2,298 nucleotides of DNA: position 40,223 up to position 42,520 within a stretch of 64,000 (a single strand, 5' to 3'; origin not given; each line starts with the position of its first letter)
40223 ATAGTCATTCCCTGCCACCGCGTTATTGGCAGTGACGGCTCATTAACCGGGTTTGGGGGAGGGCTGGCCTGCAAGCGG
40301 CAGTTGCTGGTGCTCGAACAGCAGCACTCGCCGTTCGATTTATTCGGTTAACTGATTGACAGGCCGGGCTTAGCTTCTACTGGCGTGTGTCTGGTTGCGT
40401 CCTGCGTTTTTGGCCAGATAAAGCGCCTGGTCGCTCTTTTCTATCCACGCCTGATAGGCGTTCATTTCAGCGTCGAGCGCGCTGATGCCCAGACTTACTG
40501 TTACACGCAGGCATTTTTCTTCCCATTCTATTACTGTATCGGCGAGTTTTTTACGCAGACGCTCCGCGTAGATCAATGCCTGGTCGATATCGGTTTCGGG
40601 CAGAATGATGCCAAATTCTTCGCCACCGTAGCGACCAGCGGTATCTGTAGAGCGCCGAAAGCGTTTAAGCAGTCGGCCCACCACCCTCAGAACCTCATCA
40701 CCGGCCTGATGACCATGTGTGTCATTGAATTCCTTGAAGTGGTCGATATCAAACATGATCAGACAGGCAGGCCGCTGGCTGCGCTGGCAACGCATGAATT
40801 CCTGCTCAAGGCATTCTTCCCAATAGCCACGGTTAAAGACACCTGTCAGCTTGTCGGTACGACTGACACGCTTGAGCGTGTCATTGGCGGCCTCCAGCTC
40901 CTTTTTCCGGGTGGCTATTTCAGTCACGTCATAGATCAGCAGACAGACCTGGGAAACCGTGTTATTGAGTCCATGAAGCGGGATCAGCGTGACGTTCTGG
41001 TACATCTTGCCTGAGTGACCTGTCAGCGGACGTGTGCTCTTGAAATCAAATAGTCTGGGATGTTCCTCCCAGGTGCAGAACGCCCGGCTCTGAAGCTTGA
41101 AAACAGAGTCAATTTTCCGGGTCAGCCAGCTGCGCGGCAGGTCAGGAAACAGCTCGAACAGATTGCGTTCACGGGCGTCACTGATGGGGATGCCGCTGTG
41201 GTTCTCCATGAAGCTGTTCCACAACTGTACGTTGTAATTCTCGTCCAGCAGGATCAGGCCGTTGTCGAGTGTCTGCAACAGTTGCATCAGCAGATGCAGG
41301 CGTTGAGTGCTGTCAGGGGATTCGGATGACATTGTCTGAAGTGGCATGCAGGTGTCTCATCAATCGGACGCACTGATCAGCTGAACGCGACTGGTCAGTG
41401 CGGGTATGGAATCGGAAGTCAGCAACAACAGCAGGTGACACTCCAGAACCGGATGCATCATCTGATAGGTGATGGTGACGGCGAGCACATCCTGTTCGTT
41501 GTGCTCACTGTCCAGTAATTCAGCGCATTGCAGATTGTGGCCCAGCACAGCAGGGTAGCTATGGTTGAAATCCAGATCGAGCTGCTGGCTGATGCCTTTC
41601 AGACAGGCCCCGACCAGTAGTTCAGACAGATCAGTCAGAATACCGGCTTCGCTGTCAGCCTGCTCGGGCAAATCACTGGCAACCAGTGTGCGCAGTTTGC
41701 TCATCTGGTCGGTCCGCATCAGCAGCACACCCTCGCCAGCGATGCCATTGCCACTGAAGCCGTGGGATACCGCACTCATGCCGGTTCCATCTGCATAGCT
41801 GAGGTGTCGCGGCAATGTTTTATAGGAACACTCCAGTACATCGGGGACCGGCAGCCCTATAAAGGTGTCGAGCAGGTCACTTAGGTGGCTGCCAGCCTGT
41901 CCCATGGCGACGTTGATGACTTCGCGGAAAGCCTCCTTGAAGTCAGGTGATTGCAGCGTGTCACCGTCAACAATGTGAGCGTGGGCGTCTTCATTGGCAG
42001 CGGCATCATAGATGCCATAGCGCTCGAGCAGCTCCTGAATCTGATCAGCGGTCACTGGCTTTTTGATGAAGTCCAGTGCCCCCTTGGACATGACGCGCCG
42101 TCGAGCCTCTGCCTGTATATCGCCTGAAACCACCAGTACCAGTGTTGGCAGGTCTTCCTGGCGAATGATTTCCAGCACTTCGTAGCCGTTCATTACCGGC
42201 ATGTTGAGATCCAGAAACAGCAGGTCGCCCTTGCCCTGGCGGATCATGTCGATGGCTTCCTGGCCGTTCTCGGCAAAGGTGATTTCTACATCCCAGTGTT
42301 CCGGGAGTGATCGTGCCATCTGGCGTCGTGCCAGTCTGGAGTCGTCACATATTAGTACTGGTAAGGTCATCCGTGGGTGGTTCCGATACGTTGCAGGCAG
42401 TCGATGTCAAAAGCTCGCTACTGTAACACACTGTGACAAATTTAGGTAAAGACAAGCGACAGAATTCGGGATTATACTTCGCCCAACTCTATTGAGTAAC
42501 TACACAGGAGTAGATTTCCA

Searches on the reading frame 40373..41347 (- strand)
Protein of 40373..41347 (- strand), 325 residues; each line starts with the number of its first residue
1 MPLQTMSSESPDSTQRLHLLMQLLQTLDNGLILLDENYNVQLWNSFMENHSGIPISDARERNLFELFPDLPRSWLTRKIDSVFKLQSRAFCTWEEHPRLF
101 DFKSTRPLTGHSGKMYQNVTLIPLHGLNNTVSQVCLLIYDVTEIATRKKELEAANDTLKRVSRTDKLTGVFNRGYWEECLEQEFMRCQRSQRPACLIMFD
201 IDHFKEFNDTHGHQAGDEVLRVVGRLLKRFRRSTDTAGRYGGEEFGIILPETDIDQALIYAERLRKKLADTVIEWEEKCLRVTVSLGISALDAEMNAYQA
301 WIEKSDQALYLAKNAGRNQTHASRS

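Call 48: search_protein_families(library=pfam, proteins=[window:40373-41347:-], max_evalue=1e-8)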
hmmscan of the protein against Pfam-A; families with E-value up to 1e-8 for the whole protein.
window:40373-41347:- (325 aa): 1 family
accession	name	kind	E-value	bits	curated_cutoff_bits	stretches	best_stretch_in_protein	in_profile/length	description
PF00990.26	GGDEF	-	8.9e-47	159.3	23.8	1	164-319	3-161/161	Diguanylate cyclase, GGDEF domain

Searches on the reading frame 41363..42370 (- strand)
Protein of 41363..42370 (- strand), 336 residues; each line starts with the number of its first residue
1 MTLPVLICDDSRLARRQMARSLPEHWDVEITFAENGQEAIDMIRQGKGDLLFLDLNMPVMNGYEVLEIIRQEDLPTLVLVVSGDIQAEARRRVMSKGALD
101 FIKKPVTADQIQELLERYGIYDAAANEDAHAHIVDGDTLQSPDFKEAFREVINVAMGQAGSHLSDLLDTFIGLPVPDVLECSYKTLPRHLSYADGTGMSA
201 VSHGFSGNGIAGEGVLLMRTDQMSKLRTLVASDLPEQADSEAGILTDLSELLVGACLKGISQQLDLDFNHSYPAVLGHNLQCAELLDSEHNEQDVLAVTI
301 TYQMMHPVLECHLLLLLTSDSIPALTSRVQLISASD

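Call 48: search_protein_families(library=pfam, proteins=[window:41363-42370:-], max_evalue=1e-8)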
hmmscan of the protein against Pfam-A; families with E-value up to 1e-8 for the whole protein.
window:41363-42370:- (336 aa): 1 family
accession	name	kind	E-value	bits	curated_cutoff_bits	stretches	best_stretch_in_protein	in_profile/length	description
PF00072.30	Response_reg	-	4.5e-25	88.4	30.2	1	5-115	1-110/111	Response regulator receiver domain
